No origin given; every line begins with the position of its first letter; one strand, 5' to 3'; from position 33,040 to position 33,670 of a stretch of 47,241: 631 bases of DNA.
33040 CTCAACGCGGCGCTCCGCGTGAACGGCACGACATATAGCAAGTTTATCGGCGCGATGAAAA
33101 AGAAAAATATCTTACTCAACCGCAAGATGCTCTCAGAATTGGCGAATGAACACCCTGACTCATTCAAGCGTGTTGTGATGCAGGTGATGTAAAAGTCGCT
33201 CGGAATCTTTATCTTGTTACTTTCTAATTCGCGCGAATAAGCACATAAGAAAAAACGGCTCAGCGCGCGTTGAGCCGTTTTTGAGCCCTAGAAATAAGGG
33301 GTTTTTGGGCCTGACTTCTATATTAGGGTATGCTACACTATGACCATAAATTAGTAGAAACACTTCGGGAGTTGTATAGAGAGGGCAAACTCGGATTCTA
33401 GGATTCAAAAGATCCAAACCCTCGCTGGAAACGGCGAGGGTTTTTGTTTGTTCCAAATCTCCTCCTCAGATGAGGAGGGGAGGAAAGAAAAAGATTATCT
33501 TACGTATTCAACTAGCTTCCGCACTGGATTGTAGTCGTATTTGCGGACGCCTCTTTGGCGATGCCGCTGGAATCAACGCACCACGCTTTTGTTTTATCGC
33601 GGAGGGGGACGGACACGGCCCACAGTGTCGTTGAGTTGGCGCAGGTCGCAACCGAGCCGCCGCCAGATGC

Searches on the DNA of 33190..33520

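Call 85: search_rna_families(source=window, start=33190, end=33520, threshold=evalue, max_evalue=5)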
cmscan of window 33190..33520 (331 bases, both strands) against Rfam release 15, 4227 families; matches with E-value up to 5: 16.
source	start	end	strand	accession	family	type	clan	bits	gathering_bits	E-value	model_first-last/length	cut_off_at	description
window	33364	33452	+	RF01771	rnk_leader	Cis-reg; leader;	-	29.6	50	0.0028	1-109/109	no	Enterobacteria rnk leader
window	33419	33466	-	RF02418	Spd-sr07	Gene; sRNA;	-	24.8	55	0.099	1-63/63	no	Streptococcus sRNA Spd-sr07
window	33445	33500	+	RF03603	mir-4899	Gene; miRNA;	-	21.1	85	0.11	1-87/87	no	mir-4899 microRNA precursor family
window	33345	33447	+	RF00512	Leu_leader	Cis-reg; leader;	-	19.3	50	0.11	1-148/148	no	Leucine operon leader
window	33407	33478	-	RF01772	rnk_pseudo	Cis-reg; leader;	-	19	55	0.6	1-108/108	no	Pseudomonas rnk leader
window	33410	33506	-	RF01859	Phe_leader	Cis-reg; leader;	-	18.8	55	0.9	1-125/125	no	Phenylalanine leader peptide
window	33332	33449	+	RF00514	His_leader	Cis-reg; leader;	-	17.9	49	1.1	1-126/126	no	Histidine operon leader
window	33365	33448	+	RF02435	SpF41_sRNA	Gene; sRNA;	-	17.4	52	3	1-105/105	no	Streptococcus sRNA SpF41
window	33416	33500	-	RF01393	isrJ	Gene; sRNA;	-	17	37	0.85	1-75/75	no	isrJ Hfq binding RNA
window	33416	33447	-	RF01771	rnk_leader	Cis-reg; leader;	-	16.4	50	3.2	68-100/109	no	Enterobacteria rnk leader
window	33250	33283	-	RF03664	MIR6288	Gene; miRNA;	-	16.1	74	2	1-92/92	no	MIR6288 microRNA precursor family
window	33250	33281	+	RF02051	STnc450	Gene; sRNA;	-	14.3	37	1.8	19-48/57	no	Enterobacterial sRNA STnc450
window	33390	33409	+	RF04267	mir-362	Gene; miRNA;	-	14.2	80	3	1-65/65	no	mir-362 microRNA precursor family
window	33416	33443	+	RF02744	Rev39_5p_UTR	Cis-reg;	-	13.6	88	0.068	197-225/300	no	Soft rot Enterobacteriaceae Rev 39 5'UTR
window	33192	33288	+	RF01409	STnc250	Gene; sRNA;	-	13.5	42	3.9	1-94/94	no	STnc250 Hfq binding RNA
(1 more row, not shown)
